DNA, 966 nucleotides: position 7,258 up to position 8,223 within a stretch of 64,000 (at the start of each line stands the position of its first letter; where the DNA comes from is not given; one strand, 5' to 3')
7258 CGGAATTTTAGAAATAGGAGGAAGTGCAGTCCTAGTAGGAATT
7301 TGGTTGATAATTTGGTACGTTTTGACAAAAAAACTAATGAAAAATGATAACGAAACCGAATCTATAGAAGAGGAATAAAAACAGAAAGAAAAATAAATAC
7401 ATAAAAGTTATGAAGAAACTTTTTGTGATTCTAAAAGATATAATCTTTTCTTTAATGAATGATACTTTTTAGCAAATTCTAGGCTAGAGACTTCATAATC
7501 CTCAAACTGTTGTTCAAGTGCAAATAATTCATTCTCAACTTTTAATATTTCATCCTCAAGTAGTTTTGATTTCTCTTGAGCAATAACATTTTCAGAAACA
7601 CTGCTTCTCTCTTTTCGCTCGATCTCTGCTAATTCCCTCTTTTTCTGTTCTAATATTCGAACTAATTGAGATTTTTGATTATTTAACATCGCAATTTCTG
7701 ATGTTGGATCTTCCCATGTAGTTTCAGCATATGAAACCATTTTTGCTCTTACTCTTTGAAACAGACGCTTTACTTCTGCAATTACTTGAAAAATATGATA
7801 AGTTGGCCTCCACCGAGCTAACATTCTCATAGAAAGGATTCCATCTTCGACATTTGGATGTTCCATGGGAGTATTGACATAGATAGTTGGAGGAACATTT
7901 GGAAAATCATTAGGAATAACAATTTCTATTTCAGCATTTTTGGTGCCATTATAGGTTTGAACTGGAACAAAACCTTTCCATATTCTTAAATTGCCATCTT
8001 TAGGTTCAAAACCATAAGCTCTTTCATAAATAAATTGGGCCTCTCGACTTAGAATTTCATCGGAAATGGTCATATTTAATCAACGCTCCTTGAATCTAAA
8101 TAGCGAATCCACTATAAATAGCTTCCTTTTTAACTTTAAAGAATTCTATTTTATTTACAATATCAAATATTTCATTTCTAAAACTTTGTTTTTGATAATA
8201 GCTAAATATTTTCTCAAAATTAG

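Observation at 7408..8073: UEV-domain (inactive E2) + coiled-coil protein: TSG101/Vps23-like ESCRT-I candidate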

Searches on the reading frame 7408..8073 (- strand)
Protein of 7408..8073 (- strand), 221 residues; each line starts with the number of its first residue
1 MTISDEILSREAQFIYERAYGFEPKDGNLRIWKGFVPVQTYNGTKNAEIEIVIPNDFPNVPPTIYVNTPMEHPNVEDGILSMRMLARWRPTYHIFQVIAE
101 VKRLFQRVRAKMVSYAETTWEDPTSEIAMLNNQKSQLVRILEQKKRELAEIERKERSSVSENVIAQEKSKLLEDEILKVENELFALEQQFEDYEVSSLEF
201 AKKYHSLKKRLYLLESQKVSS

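Call 3: search_protein_families(library=pfam, proteins=[window:7408-8073:-], max_evalue=10)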
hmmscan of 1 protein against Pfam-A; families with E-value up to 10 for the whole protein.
window:7408-8073:- (221 aa): 13 families
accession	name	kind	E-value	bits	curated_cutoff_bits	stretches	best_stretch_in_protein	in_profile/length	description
PF00179.31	UQ_con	-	2.1e-11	44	27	1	23-108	20-111/140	Ubiquitin-conjugating enzyme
PF05743.18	UEV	-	1.1e-06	29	27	1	31-107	34-117/121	UEV domain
PF00261.25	Tropomyosin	-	0.00034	20.6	38.6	1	114-216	30-132/242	Tropomyosin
PF11559.13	ADIP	-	0.00099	19.6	34.3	1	116-192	57-133/151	Afadin- and alpha -actinin-Binding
PF14461.11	Prok-E2_B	-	0.043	14.2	25.4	1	37-67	33-59/135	Prokaryotic E2 family B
PF07200.18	Mod_r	-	0.046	14.1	30.1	1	100-213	30-141/146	Modifier of rudimentary (Mod(r)) protein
PF11069.13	CFAP298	-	0.084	13.7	27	1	121-169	38-86/97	Cilia- and flagella-associated protein 298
PF06625.16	DUF1151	-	0.096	13.2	25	1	128-195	33-92/109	Protein of unknown function (DUF1151)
PF16544.10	STAR_dimer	-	0.19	11.8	26.3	1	169-185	30-46/53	Homodimerisation region of STAR domain protein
PF17253.7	DUF5320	-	0.41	12.3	27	1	103-150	48-98/99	Family of unknown function (DUF5320)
PF08286.16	Spc24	-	0.61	10.8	25.3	1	178-220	1-43/109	Spc24 subunit of Ndc80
PF04201.20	TPD52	-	0.62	10.8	25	1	165-203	2-40/108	Tumour protein D52 family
PF17675.6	APG6_N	-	2.4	9.1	45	1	167-218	67-118/132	Apg6 coiled-coil region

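Call 4: search_protein_families(library=ncbifam, proteins=[window:7408-8073:-], max_evalue=10)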
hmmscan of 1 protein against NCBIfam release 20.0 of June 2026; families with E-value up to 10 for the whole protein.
window:7408-8073:- (221 aa): 3 families
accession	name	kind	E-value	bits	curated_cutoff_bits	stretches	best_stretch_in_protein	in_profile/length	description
TIGR02169.1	SMC_prok_A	equivalog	0.00073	17.3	729.4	1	94-215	370-490/1165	chromosome segregation protein SMC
NF045487.1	ASRP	equivalog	0.01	14.5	300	1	103-211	355-455/593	archaea-specific SMC-related protein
NF002924.0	PRK03562.1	equivalog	0.35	9.2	752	1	100-167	545-612/623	glutathione-regulated potassium-efflux system protein KefC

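Call 5: search_solved_structures(query=window:7408-8073:-, max_evalue=10, show_alignments=3)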
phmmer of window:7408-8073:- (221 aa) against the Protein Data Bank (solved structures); distinct sequences matched with E-value up to 10: 267 (the best 60 are shown).
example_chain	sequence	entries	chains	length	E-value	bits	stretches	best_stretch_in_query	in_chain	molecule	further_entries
8btl_C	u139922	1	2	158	6.3e-08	35.8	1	23-107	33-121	Ubiquitin conjugating enzyme E2 A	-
8iej_R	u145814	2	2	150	7.6e-08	35.6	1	23-107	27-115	Ubiquitin-conjugating enzyme E2 A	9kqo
6cyo_A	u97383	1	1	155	7.9e-08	35.5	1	23-107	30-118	Ubiquitin-conjugating enzyme E2 A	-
6cyr_A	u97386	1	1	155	8.4e-08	35.4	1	23-107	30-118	Ubiquitin-conjugating enzyme E2 A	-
1z3d_A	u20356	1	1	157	3.6e-07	33.4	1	23-107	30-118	Ubiquitin-conjugating enzyme E2 1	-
1q34_A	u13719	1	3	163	3.8e-07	33.3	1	23-107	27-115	Ubiquitin-conjugating enzyme E2-21.5 kDa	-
1jas_A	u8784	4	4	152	5.9e-07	32.7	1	24-107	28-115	UBIQUITIN-CONJUGATING ENZYME E2-17 KDA | UBIQUITIN-CONJUGATING ENZYME E2 B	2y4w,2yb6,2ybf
2aak_A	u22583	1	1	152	1.1e-06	31.8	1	23-105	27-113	UBIQUITIN CONJUGATING ENZYME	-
7w75_A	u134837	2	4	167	3.4e-06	30.2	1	23-125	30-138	Ubiquitin-conjugating enzyme E2 2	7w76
7mex_B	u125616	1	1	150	6.2e-06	29.3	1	23-109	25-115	Ubiquitin-conjugating enzyme E2 2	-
4r62_A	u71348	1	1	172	6.2e-06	29.3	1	23-110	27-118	Ubiquitin-conjugating enzyme E2 2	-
8ieg_R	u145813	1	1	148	6.3e-06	29.3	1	23-109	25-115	Ubiquitin-conjugating enzyme E2 2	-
7uv8_A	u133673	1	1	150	6.5e-06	29.3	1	23-109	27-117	Ubiquitin-conjugating enzyme E2 2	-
7mey_B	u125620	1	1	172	8e-06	29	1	23-110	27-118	Ubiquitin-conjugating enzyme E2 2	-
1ayz_A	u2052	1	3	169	8e-06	29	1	23-110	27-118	UBIQUITIN-CONJUGATING ENZYME RAD6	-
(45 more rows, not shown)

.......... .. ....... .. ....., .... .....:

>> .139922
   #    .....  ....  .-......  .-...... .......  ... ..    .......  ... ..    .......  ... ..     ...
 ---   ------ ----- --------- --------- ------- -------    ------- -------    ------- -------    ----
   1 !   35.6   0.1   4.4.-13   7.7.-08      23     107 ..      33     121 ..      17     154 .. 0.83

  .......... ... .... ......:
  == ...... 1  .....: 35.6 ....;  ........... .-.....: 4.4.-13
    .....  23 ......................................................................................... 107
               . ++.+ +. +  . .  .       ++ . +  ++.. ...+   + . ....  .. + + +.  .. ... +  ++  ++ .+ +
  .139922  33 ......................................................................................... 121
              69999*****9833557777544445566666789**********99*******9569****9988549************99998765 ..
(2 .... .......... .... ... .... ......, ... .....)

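Call 7: find_homologous_proteins(query=window:7408-8073:-, max_evalue=0.001)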
Query window:7408-8073:- (221 aa): 23 proteins with E <= 0.001 among 265 candidates.
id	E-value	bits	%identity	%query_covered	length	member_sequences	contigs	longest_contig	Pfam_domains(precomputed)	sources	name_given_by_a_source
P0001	1.7e-138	477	100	100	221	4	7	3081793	PF05743.19,PF00179.32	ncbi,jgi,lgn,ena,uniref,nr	ncbi:MAG: hypothetical protein K9W45_07335 [Candidatus Heimdallarchaeum aukensis]|uniref:UBC core do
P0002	2.8e-106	372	75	100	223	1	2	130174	PF05743.19,PF00179.32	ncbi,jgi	ncbi:MAG: ubiquitin-conjugating enzyme E2 variant [Candidatus Heimdallarchaeaceae archaeon]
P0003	4.1e-97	342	71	99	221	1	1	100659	PF05743.19,PF00179.32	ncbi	-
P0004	3.8e-92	326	67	98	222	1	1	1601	PF00179.32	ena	-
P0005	1.0e-74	269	56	97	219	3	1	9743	PF00179.32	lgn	-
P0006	8.9e-73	262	54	98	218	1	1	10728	PF00179.32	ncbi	-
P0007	3.6e-66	241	54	98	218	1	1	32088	PF00179.32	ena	-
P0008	7.6e-66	240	55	98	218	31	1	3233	PF00179.32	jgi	jgi:ubiquitin-protein ligase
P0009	2.5e-65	238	56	98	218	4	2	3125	PF05743.19,PF00179.32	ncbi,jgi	ncbi:MAG: ubiquitin-conjugating enzyme E2 [Candidatus Heimdallarchaeaceae archaeon]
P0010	8.2e-64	233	56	98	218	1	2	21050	PF00179.32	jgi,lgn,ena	-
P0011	9.6e-64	233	53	98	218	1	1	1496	PF00179.32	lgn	-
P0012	2.5e-63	231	52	98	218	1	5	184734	PF00179.32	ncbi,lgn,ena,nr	ncbi:MAG: hypothetical protein KAS63_07075 [Candidatus Heimdallarchaeota archaeon]|nr:hypothetical p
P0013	4.3e-63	231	52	98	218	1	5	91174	PF00179.32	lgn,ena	-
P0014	1.1e-62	229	52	98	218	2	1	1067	PF00179.32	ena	-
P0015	5.2e-62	227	51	98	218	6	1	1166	PF00179.32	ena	-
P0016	8.3e-62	227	52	98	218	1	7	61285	PF00179.32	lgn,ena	-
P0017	1.7e-61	225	51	98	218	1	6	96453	PF00179.32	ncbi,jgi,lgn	-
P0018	2.3e-61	225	51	98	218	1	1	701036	PF00179.32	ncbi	-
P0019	9.5e-61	223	53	98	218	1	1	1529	PF00179.32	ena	-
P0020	1.3e-59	219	49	98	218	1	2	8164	PF00179.32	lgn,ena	-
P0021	2.9e-59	218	51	98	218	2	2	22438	PF00179.32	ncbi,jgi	ncbi:MAG: ubiquitin-conjugating enzyme E2 variant [Candidatus Heimdallarchaeaceae archaeon]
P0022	1.5e-58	216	48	92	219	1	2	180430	PF05743.19,PF00179.32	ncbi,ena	ncbi:MAG: ubiquitin-conjugating enzyme E2 variant [Candidatus Heimdallarchaeaceae archaeon]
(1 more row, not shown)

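Call 13: find_encoding_contigs(protein=P0001, flank=10000, max_places=2)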
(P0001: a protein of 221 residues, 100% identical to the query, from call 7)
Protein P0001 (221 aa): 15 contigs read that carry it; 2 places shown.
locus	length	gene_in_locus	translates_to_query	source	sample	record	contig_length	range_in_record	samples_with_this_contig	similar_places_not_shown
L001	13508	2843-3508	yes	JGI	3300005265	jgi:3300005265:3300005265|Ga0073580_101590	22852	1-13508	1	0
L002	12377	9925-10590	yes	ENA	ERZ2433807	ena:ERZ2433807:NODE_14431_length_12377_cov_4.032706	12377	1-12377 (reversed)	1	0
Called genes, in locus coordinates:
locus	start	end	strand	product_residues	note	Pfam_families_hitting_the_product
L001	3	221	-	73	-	?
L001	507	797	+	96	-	PF01980:TrmO_N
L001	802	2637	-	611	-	PF04068:Fer4_RLI, PF14697:Fer4_21 (weak), PF00037:Fer4 (weak), PF00005:ABC_tran, PF02463:SMC_N (faint), PF03215:Rad17 (faint), PF07693:KAP_NTPase (faint), PF00005:ABC_tran, +4 more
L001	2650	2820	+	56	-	-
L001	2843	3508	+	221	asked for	PF00179:UQ_con, PF05743:UEV (weak)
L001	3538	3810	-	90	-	-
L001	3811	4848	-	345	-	PF00953:Glycos_transf_4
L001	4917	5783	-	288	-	-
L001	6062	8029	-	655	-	PF16254:DUF4910, PF04389:Peptidase_M28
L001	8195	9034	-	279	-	PF01149:Fapy_DNA_glyco, PF06831:H2TH, PF06827:zf-FPG_IleRS (weak)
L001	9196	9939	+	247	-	PF01172:SBDS_N, PF09377:SBDS_domain_II, PF20268:SBDS_C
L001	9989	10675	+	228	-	PF22625:ECR1_N_2, PF21262:RRP40_S1 (weak), PF21266:S1_RRP4 (weak), PF00013:KH_1 (weak), PF15985:KH_6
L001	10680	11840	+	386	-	-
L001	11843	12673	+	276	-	PF01138:RNase_PH, PF03725:RNase_PH_C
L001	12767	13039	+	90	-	PF01780:Ribosomal_L37ae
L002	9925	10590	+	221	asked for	PF00179:UQ_con, PF05743:UEV (weak)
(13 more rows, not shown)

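Call 14: find_encoding_contigs(protein=P0018, flank=10000, max_places=1)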
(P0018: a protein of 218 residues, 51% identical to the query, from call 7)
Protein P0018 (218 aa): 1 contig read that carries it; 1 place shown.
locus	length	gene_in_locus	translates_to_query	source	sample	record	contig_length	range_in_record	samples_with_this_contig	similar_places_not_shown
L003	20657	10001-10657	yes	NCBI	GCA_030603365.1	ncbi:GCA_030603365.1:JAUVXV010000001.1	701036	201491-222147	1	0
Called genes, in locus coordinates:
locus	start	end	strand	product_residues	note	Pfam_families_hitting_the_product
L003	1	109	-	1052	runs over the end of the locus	PF00133:tRNA-synt_1, PF01406:tRNA-synt_1e (faint), PF09334:tRNA-synt_1g, PF08264:Anticodon_1, PF19302:DUF5915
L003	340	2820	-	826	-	-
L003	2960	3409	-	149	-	PF01877:RNA_binding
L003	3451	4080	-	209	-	PF00827:Ribosomal_L15e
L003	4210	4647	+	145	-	-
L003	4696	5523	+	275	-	PF04055:Radical_SAM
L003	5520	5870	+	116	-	PF12836:HHH_3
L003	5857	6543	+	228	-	PF13566:DUF4130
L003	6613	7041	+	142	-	PF01980:TrmO_N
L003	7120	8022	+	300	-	PF00106:adh_short, PF02719:Polysacc_synt_2 (weak), PF08659:KR, PF13561:adh_short_C2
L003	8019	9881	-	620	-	PF04068:Fer4_RLI (weak), PF00004:AAA (faint), PF00005:ABC_tran, PF02463:SMC_N, PF13175:AAA_15 (faint), PF13555:AAA_29 (faint), PF13304:AAA_21 (faint), PF00005:ABC_tran, +1 more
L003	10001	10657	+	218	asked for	PF00179:UQ_con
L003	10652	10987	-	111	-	-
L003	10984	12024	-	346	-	PF00953:Glycos_transf_4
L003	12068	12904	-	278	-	-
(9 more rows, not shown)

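Call 15: find_encoding_contigs(protein=P0022, flank=10000, max_places=1)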
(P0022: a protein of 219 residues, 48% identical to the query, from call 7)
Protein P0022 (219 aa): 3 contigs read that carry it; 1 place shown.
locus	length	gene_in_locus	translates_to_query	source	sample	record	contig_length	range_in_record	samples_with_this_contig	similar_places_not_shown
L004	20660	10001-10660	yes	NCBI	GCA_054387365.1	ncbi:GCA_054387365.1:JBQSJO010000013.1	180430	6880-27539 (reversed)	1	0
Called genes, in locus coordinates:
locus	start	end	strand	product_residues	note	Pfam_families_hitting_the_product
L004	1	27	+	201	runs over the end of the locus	PF00383:dCMP_cyt_deam_1, PF14437:MafB19-deam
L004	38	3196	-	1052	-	PF00133:tRNA-synt_1, PF01406:tRNA-synt_1e (faint), PF09334:tRNA-synt_1g, PF08264:Anticodon_1, PF19302:DUF5915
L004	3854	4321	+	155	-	-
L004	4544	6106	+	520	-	PF25173:Beta-prop_WDR3_1st (weak), PF25175:Beta-prop_WDR5 (weak), PF24805:EIF3I (weak), PF24796:WDR55 (weak), PF25171:Beta-prop_WDR36-Utp21_1st (weak), PF23381:Beta-prop_IFT122_1st, PF25174:Beta-prop_THOC3, PF23414:Beta-prop_EML_2 (weak), +17 more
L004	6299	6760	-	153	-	PF01877:RNA_binding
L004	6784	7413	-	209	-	PF00827:Ribosomal_L15e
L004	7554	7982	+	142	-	PF01980:TrmO_N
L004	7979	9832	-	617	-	PF04068:Fer4_RLI, PF14697:Fer4_21 (weak), PF00037:Fer4 (weak), PF00005:ABC_tran, PF02463:SMC_N, PF03215:Rad17 (faint), PF13175:AAA_15 (faint), PF00005:ABC_tran, +2 more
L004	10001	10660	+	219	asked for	PF00179:UQ_con, PF05743:UEV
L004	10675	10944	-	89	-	-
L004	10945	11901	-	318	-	PF00953:Glycos_transf_4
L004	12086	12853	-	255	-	-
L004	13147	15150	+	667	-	PF16254:DUF4910, PF04389:Peptidase_M28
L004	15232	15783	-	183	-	PF00004:AAA (weak), PF01443:Viral_helicase1 (faint), PF01637:ATPase_2 (weak), PF03266:NTPase_1, PF09848:SLFN-g3_helicase (weak), PF13245:AAA_19 (weak), PF13401:AAA_22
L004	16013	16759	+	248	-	PF01172:SBDS_N, PF09377:SBDS_domain_II, PF20268:SBDS_C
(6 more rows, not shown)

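Call 16: find_encoding_contigs(protein=P0012, flank=10000, max_places=1)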
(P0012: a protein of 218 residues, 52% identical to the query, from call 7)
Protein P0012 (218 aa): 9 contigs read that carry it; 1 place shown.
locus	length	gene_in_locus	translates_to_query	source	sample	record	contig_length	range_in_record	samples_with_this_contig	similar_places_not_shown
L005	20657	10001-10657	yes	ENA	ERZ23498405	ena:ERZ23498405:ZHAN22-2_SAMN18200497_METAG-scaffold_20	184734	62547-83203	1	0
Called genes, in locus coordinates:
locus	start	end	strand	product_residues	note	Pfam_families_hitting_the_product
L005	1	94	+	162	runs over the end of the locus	PF00383:dCMP_cyt_deam_1, PF14437:MafB19-deam, PF14439:Bd3614-deam (faint)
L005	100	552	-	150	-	PF24814:WD40_Prp19 (faint), PF25174:Beta-prop_THOC3 (weak), PF25175:Beta-prop_WDR5 (weak)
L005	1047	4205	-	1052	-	PF00133:tRNA-synt_1, PF01406:tRNA-synt_1e (faint), PF09334:tRNA-synt_1g, PF08264:Anticodon_1, PF19302:DUF5915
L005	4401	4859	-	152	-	PF01877:RNA_binding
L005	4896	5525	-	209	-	PF00827:Ribosomal_L15e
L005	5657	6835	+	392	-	PF04055:Radical_SAM, PF12836:HHH_3 (weak)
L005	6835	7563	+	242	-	PF13566:DUF4130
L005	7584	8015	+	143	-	PF01980:TrmO_N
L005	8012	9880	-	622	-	PF04068:Fer4_RLI (weak), PF00005:ABC_tran, PF02463:SMC_N, PF13175:AAA_15 (faint), PF13555:AAA_29 (faint), PF13304:AAA_21 (faint), PF00005:ABC_tran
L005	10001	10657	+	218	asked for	PF00179:UQ_con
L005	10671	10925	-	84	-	-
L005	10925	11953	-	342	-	PF00953:Glycos_transf_4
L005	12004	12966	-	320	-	-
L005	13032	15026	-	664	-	PF16254:DUF4910, PF04389:Peptidase_M28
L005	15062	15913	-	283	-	PF01149:Fapy_DNA_glyco, PF06831:H2TH, PF06827:zf-FPG_IleRS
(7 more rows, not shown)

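Call 17: predict_structure(alignment_id=A1)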
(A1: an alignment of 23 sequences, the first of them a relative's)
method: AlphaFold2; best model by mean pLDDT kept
length: 221 residues; sequences in the alignment: 23
mean_pLDDT: 80.4   pTM: 0.45
mean pLDDT of the five models: 80.4, 79.7, 79.7, 79.2, 78.8
residues with pLDDT >= 90: 44; 70-90: 132; 50-70: 36; < 50: 9
segments of 3 or more residues with pLDDT < 50: 115-122
pLDDT, mean of each block of 10 residues (from residue 1): 59 60 83 88 86 90 90 88 90 87 87 53 60 83 87 65 76 90 90 86 90 84 59
secondary structure, 60 per line:
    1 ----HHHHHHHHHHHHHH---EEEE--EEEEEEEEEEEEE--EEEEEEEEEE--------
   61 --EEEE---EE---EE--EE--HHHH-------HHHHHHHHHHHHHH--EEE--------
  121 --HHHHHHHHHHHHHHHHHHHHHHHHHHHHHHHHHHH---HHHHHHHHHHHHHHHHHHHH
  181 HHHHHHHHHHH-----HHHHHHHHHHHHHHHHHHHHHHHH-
elements in order: H5-18 E22-25 E28-40 E43-52 E63-66 H83-86 H94-107 E110-112 H123-157 H161-191 H197-220

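Call 20: search_protein_representatives(alignment_id=A1)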
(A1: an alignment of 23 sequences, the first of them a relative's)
Query: 23 sequences, 218 profile positions. Proteins with E-value up to 0.001 (for the whole library): 754; up to 1e-10: 77; up to 1e-30: 20. The best 150 are listed.
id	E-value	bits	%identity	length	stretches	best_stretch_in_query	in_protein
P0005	3.0e-100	350.5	-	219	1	1-216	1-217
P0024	5.5e-47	176.4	-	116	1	103-218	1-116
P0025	3.3e-45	170.6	-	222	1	3-216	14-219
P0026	3.0e-41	157.7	-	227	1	2-214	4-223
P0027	8.9e-41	156.1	-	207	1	3-214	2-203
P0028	2.7e-39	151.3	-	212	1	3-216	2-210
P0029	1.4e-38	149.0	-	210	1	3-214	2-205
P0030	2.0e-38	148.4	-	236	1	7-217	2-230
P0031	2.5e-38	148.2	-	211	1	3-216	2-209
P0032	1.5e-37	145.6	-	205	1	1-214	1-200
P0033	2.4e-37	144.9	-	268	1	4-216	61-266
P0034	1.9e-36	142.0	-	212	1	3-216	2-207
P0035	2.9e-35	138.1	-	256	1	5-214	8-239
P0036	7.5e-35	136.8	-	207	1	3-216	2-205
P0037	1.6e-34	135.7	-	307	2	5-113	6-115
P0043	2.0e-30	122.3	-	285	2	4-110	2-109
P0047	1.3e-29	119.7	-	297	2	3-112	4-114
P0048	4.4e-29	117.9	-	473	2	5-119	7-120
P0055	6.4e-27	110.8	-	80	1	139-217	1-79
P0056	2.4e-26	109.0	-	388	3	4-121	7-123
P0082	9.4e-16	74.3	-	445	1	5-154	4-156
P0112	1.9e-09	53.7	-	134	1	119-214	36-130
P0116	5.8e-09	52.2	-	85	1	140-216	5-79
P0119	1.2e-08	51.1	-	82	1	138-215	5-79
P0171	1.9e-06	43.9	-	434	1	6-209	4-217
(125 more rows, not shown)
